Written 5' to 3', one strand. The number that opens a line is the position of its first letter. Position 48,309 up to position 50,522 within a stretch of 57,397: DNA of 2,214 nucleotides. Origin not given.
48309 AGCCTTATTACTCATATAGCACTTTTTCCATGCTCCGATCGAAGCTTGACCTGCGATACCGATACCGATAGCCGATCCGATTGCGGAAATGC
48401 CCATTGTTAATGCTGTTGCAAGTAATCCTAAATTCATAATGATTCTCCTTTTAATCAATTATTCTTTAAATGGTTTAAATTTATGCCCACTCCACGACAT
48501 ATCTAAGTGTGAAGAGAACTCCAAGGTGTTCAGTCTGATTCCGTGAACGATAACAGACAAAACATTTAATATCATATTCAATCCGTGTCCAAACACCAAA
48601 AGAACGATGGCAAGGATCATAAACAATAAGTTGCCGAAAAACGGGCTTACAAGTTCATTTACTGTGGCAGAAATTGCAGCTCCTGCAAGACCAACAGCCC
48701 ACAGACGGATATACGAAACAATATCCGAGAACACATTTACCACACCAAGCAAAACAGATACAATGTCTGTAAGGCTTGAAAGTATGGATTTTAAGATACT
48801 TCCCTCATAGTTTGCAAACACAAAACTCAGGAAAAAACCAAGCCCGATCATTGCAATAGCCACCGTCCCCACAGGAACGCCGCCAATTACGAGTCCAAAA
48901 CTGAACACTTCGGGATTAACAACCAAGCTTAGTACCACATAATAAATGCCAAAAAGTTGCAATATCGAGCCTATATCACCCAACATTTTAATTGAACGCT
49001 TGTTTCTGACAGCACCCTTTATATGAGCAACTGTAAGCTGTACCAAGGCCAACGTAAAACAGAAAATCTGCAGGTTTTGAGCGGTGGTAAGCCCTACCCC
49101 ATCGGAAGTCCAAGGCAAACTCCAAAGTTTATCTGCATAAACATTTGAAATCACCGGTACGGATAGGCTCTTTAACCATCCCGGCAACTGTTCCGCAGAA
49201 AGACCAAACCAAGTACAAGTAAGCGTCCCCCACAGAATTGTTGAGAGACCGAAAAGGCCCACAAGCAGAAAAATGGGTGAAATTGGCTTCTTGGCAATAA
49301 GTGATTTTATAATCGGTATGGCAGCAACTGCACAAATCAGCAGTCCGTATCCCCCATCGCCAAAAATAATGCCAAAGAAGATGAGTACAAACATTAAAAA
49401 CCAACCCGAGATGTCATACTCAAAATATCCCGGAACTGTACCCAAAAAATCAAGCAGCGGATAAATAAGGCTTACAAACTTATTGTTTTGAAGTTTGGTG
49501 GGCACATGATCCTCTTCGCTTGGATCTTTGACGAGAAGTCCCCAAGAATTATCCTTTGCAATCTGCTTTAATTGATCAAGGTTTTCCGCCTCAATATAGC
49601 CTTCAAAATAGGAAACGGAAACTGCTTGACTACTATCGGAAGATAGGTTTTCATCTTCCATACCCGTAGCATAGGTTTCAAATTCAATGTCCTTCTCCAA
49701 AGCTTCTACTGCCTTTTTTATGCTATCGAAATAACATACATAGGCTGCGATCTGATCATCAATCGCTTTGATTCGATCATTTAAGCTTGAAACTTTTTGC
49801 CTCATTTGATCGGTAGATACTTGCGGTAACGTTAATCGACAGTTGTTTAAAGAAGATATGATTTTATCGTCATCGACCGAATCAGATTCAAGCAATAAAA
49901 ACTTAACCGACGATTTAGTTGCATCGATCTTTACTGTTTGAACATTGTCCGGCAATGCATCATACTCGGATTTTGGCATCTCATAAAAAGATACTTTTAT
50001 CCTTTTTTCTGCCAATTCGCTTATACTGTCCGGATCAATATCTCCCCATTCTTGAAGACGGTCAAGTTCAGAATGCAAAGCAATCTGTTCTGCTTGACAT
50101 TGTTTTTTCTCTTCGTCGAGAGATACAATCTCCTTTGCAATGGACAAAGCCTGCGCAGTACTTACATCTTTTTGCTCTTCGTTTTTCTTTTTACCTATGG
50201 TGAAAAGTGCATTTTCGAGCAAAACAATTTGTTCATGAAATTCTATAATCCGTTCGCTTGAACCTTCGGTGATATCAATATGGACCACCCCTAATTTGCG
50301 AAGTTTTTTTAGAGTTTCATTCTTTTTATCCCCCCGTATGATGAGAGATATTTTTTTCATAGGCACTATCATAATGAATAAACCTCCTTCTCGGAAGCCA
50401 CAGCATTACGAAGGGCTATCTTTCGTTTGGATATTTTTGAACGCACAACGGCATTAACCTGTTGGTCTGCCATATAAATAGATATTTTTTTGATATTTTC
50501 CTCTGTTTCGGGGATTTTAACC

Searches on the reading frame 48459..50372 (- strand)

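Call 26: search_protein_families(library=pfam, proteins=[window:48459-50372:-], max_evalue=0.0001)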
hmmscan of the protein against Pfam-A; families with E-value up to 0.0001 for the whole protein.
window:48459-50372:- (637 aa): 1 family
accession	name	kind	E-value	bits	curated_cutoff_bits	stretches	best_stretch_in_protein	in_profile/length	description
PF01496.24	V_ATPase_I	-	9.4e-12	44.1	30.7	2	544-636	715-814/815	V-type ATPase 116kDa subunit family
